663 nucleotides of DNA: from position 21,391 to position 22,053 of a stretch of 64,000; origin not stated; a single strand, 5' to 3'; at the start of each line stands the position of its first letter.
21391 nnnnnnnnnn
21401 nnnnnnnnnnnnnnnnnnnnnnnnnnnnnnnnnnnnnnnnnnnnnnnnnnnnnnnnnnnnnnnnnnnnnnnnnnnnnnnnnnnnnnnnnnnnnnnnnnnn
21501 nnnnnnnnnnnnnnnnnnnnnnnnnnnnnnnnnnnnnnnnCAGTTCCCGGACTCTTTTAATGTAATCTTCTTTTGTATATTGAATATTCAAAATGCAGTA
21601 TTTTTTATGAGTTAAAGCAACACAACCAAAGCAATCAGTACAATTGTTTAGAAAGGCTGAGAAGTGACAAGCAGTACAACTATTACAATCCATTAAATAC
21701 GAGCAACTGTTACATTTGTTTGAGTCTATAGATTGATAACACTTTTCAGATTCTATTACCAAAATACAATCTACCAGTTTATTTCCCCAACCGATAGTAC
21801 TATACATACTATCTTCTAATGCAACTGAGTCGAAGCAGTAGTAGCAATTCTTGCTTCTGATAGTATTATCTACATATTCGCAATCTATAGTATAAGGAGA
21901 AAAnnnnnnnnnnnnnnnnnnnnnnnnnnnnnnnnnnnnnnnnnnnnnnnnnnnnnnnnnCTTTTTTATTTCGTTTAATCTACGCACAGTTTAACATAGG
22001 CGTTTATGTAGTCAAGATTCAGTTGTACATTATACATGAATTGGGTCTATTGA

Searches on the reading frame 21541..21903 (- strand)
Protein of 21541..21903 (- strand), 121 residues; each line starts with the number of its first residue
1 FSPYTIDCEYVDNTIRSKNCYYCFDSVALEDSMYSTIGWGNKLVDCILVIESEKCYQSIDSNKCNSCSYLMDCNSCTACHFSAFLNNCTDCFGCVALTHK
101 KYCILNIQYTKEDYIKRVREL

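Call 57: predict_structure(alignment_id=A3)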
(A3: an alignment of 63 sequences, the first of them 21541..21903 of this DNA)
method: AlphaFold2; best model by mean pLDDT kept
length: 121 residues; sequences in the alignment: 63
mean_pLDDT: 90.2   pTM: 0.72
mean pLDDT of the five models: 90.2, 85.8, 82.0, 82.0, 77.2
residues with pLDDT >= 90: 83; 70-90: 33; 50-70: 5; < 50: 0
segments of 3 or more residues with pLDDT < 50: none
pLDDT, mean of each block of 10 residues (from residue 1): 84 92 92 93 96 96 96 94 90 78 78 94 88
secondary structure, 60 per line:
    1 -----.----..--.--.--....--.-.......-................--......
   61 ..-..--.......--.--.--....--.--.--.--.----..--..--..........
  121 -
elements in order: E21-24 E29-35 E37-52 E55-62 E68-74 E83-86 H111-120

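Call 59: fold_search(model_id=the predicted structure, library=pdb)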
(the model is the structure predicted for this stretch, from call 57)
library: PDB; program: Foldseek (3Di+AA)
matches with E <= 10: 79; with E <= 0.001: 0
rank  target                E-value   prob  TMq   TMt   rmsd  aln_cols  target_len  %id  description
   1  2w7z_B                4.3e-02  0.23  0.26  0.18   9.6       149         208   13  Structure of the pentapeptide repeat protein EfsQnr, a DNA gyrase inhibitor. Free amines modified by cyclic pentylatio (released 2009-05-05)
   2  2w7z_A                1.4e-01  0.08  0.20  0.15  10.6       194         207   12  Structure of the pentapeptide repeat protein EfsQnr, a DNA gyrase inhibitor. Free amines modified by cyclic pentylatio (released 2009-05-05)
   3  4mxn_B                6.6e-01  0.04  0.17  0.13  11.1       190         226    8  Crystal structure of a putative glycosyl hydrolase (PARMER_00599) from Parabacteroides merdae ATCC 43184 at 1.95 A res (released 2013-10-23)
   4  2b0r_B                7.0e-01  0.02  0.16  0.14  11.4       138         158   10  Crystal Structure of Cyclase-Associated Protein from Cryptosporidium parvum (released 2005-09-27)
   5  4mxn_D                8.4e-01  0.03  0.16  0.11  10.9       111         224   10  Crystal structure of a putative glycosyl hydrolase (PARMER_00599) from Parabacteroides merdae ATCC 43184 at 1.95 A res (released 2013-10-23)
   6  4ozz                  9.5e-01  0.03  0.15  0.07  12.3       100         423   15  Crystal Structure of the periplasmic alginate epimerase AlgG T265N T268M double mutant (released 2015-03-04)
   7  3bh6_B                1.0e+00  0.02  0.14  0.08  11.9       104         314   14  Crystal structure of the RP2-Arl3 complex bound to GppNHp (released 2008-03-25)
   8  5jmc_D                1.1e+00  0.01  0.12  0.14  11.3       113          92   11  Receptor binding domain of Botulinum neurotoxin A in complex with rat SV2C (released 2016-06-15)
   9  5aj8_B                1.1e+00  0.03  0.18  0.15  15.2       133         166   13  Tubulin Binding Cofactor C from Leishmania major (released 2015-04-15)
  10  5aj8_A                1.1e+00  0.03  0.18  0.15  15.2       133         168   13  Tubulin Binding Cofactor C from Leishmania major (released 2015-04-15)
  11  9m1n_C                1.2e+00  0.02  0.16  0.10  15.9       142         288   10  Cryo-EM structure of the TBC-DC-Arl2-alpha-beta-tubulin complex with GDP-AlFx (released 2025-10-22)
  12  4mxn_A                1.3e+00  0.04  0.20  0.14  10.7       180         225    8  Crystal structure of a putative glycosyl hydrolase (PARMER_00599) from Parabacteroides merdae ATCC 43184 at 1.95 A res (released 2013-10-23)
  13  1kq5_A                1.4e+00  0.03  0.18  0.16  10.8       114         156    9  C-terminal Domain of Cyclase Associated Protein with PRO 505 Replaced by SER (P505S) (released 2002-01-16)
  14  5cya_B                1.6e+00  0.02  0.19  0.15  15.6       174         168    8  Crystal structure of Arl2 GTPase-activating protein tubulin cofactor C (TBCC) (released 2015-08-12)
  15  2b0r_A                1.7e+00  0.02  0.17  0.15  10.4       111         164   14  Crystal Structure of Cyclase-Associated Protein from Cryptosporidium parvum (released 2005-09-27)
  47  1ezg_A                5.8e+00  0.02  0.20  0.26   7.4        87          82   17  CRYSTAL STRUCTURE OF ANTIFREEZE PROTEIN FROM THE BEETLE, TENEBRIO MOLITOR (released 2000-08-09)
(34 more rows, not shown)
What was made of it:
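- On TmAFP-type 12-residue Cys-ladder beta-helix: 1ezg ranks 47th, E 5.8, TM 0.20/0.26 (call 59).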

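Call 77: fold_search(model_id=the predicted structure, library=viral)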
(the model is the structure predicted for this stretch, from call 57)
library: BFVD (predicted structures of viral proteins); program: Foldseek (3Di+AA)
matches with E <= 10: 308; with E <= 0.001: 2
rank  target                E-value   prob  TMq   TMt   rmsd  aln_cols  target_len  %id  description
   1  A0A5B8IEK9            4.8e-05  1.00  0.54  0.48   9.4       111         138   16  TNFR-Cys domain-containing protein [Mimiviridae sp. ChoanoV1]
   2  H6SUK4                5.1e-04  0.94  0.22  0.19  14.4       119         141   15  Caib/baif family protein [Campylobacter virus IBB35]
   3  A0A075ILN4            1.0e-02  0.75  0.36  0.16  11.3       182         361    8  EVN041 [Ectromelia virus Naval]
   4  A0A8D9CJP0            3.6e-02  0.51  0.32  0.10   9.6       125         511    9  Caspase 9 inhibitor [Ectromelia virus]
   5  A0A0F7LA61            6.5e-02  0.10  0.19  0.06  11.6       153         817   13  Probable tail spike protein [Klebsiella phage K5]
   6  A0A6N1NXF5            1.0e-01  0.33  0.36  0.23   7.6       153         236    4  Voltage-dependent L-type calcium channel subunit alpha-1F-like [Tupanvirus soda lake]
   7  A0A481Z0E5            1.1e-01  0.07  0.16  0.16  15.6       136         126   14  eIF-2B gamma subunit [Mimivirus LCMiAC01]
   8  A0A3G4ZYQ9            1.1e-01  0.11  0.22  0.08  13.5       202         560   11  Uncharacterized protein [Gaeavirus sp.]
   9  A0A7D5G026            2.3e-01  0.08  0.21  0.05  11.4       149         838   12  Tail fiber protein [Escherichia phage vB_EcoS_FP]
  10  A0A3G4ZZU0            3.3e-01  0.09  0.26  0.08  11.1       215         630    9  Right handed beta helix domain-containing protein [Harvfovirus sp.]
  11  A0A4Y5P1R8            3.3e-01  0.04  0.19  0.05  11.2       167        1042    8  Putative EPS-depolymerase [Pantoea phage vB_PagS_AAS21]
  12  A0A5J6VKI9            3.6e-01  0.08  0.28  0.06   9.0       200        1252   14  Pentapeptide repeat protein [Megaviridae environmental sample]
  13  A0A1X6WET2            3.8e-01  0.07  0.21  0.04   9.5       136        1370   10  (no name in the UniProt tables at hand)
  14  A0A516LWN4            3.8e-01  0.06  0.22  0.07  10.6       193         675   10  (no name in the UniProt tables at hand)
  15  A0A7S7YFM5            4.0e-01  0.04  0.17  0.15  11.4       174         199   13  Uncharacterized protein [Medusavirus stheno T3]
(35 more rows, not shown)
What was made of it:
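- The best predicted-structure neighbour is annotated as TNFR-Cys (call 77).
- Tried and rejected: BFVD gave one predicted giant-virus Cys-rich protein (TM 0.54) and a Campylobacter-phage protein annotated 'CaiB/BaiF'; both are uncharacterised (call 77).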
